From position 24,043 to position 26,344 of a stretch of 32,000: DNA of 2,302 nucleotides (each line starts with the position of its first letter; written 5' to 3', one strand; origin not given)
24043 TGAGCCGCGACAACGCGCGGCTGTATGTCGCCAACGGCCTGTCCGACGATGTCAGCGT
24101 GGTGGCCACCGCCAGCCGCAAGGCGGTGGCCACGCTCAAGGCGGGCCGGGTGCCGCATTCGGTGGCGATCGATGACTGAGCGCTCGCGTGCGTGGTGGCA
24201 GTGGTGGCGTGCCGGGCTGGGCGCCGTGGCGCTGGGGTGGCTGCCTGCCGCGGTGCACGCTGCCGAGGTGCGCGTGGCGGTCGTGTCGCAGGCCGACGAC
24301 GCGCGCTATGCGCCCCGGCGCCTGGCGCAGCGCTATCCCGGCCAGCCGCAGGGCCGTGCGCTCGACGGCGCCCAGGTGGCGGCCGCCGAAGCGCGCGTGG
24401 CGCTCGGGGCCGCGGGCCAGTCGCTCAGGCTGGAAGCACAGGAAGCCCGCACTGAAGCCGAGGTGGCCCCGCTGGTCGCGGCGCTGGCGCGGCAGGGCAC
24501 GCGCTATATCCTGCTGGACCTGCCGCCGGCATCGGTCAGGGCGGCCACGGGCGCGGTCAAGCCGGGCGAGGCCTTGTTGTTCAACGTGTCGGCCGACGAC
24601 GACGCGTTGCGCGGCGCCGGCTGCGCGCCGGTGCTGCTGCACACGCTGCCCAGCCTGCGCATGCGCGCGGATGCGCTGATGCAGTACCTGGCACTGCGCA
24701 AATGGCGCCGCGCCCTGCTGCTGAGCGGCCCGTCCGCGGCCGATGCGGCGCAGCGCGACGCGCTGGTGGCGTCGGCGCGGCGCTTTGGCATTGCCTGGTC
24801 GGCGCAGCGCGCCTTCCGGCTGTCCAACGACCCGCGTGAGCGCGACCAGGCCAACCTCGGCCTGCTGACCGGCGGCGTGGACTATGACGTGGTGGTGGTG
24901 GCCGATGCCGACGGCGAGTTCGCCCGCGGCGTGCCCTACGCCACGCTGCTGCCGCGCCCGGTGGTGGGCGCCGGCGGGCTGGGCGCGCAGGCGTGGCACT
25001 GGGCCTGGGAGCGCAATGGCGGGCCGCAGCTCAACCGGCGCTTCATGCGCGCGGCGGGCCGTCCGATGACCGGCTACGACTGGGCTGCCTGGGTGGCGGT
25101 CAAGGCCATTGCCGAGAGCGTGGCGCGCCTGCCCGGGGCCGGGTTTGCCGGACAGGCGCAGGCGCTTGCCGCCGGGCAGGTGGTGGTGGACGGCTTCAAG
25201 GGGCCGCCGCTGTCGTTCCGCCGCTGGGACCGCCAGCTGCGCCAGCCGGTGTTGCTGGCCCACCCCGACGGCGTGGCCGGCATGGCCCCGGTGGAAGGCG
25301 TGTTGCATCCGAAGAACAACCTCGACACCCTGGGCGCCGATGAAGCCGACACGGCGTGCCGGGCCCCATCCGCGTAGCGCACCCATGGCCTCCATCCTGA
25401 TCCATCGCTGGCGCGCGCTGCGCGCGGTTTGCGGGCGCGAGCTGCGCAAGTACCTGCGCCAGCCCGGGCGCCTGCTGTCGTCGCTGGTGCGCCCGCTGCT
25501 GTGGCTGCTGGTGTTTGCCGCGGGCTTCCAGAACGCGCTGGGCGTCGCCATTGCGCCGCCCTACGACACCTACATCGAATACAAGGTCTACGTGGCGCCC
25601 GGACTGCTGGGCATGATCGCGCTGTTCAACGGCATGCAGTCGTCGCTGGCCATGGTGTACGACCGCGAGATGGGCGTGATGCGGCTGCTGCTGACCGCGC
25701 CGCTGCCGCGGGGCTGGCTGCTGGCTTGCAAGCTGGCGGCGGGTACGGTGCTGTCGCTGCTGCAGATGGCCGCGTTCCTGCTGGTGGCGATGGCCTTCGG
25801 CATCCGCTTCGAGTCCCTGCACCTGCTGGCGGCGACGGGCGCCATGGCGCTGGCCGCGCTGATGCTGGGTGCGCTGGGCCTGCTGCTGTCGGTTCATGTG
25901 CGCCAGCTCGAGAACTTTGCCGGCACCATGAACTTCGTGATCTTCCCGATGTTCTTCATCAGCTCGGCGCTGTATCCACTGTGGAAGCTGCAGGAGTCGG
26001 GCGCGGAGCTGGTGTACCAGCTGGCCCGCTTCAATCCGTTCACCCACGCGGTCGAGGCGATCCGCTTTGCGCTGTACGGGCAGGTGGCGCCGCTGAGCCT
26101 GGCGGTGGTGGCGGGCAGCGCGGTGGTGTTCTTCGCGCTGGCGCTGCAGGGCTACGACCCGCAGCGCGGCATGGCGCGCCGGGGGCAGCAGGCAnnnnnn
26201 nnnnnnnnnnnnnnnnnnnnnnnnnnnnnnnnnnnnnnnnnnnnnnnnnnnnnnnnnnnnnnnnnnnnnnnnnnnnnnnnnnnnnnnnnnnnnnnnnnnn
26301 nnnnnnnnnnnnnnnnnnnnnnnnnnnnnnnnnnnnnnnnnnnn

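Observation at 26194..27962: Single-cysteine SoxYZ-like carrier paired with an MBL-fold protein whose metal motif is degenerate (NLHPDY instead of HxHxDH): candidate periplasmic thiol relay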

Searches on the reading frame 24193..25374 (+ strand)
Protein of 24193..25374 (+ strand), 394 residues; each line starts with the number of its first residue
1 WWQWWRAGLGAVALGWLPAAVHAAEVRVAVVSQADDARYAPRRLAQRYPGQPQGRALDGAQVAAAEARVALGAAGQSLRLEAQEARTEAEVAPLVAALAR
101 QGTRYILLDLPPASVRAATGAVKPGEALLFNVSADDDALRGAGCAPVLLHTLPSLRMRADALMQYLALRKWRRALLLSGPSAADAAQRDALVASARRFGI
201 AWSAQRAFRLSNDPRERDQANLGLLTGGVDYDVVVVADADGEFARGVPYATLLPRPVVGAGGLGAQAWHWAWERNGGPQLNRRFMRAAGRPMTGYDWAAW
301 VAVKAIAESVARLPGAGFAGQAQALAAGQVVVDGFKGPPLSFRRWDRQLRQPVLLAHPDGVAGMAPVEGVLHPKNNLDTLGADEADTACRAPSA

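Call 4: search_protein_families(library=ncbifam, proteins=[window:24193-25374:+], max_evalue=0.001)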
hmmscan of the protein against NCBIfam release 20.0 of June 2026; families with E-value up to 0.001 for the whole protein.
window:24193-25374:+ (394 aa): 1 family
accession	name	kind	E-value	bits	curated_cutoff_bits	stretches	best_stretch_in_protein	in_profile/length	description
TIGR03863.1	PQQ_ABC_bind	subfamily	1.2e-139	465.2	413.6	1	46-390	3-347/347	ABC transporter, substrate binding protein, PQQ-dependent alcohol dehydrogenase system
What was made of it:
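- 24193..25377 (+): ABC substrate-binding protein of the PQQ-dependent alcohol dehydrogenase system, PedB-like. TIGR03863, 465 bits against a cut-off of 414 (call 4).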

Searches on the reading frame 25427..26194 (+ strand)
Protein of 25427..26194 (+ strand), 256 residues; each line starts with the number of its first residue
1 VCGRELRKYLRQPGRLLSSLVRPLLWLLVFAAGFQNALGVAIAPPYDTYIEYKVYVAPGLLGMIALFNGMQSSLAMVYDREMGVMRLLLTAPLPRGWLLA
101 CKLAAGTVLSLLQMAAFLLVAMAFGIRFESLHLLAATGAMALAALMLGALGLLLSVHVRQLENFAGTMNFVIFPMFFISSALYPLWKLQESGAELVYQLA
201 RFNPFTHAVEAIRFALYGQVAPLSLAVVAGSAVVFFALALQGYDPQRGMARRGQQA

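Call 4: search_protein_families(library=ncbifam, proteins=[window:25427-26194:+], max_evalue=0.001)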
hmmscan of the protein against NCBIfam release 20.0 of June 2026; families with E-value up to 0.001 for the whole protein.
window:25427-26194:+ (256 aa): 10 families
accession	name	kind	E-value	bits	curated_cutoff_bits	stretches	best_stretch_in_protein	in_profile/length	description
TIGR03861.1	phenyl_ABC_PedC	subfamily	5.4e-106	353.9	241.35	1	3-248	9-253/253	alcohol ABC transporter, permease protein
TIGR01247.1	drrB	subfamily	4.2e-35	121.5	223.05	1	4-229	1-218/236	daunorubicin resistance ABC transporter membrane protein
NF011648.0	PRK15066.1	subfamily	1.5e-11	44.3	225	1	19-239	28-245/257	ABC transporter permease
NF038293.1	permease_SagH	equivalog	1.2e-09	37.5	450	1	55-240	179-364/370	SagH family ABC transporter permease subunit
TIGR01291.1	nodJ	subfamily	9.1e-06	25.4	206.65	1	15-228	25-233/253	ABC-2 type transporter, NodJ family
NF050109.1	galactan_ABC_perm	equivalog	1.2e-05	25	380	1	20-240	40-258/272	galactan export ABC transporter permease subunit Wzm/RfbD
TIGR01248.1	drrC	subfamily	2.2e-05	24.7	165.65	1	65-216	1-149/152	daunorubicin resistance protein C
NF033858.1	ABC2_perm_RbbA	equivalog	6.8e-05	21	1050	1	55-208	714-865/909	ribosome-associated ATPase/putative transporter RbbA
NF050053.1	CapPschTportKpsM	equivalog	6.9e-05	22.9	300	1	107-220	112-221/257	capsule polysaccharide transporter KpsM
TIGR00025.1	Mtu_efflux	paralog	0.00019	21.1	146.9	1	55-238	40-222/238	ABC transporter efflux protein, DrrB family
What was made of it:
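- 25427..26197 (+): ABC-2 permease, PedC-like. Its stop overlaps the carrier start (ATGA). TIGR03861, 354 bits against a cut-off of 241 (call 4).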
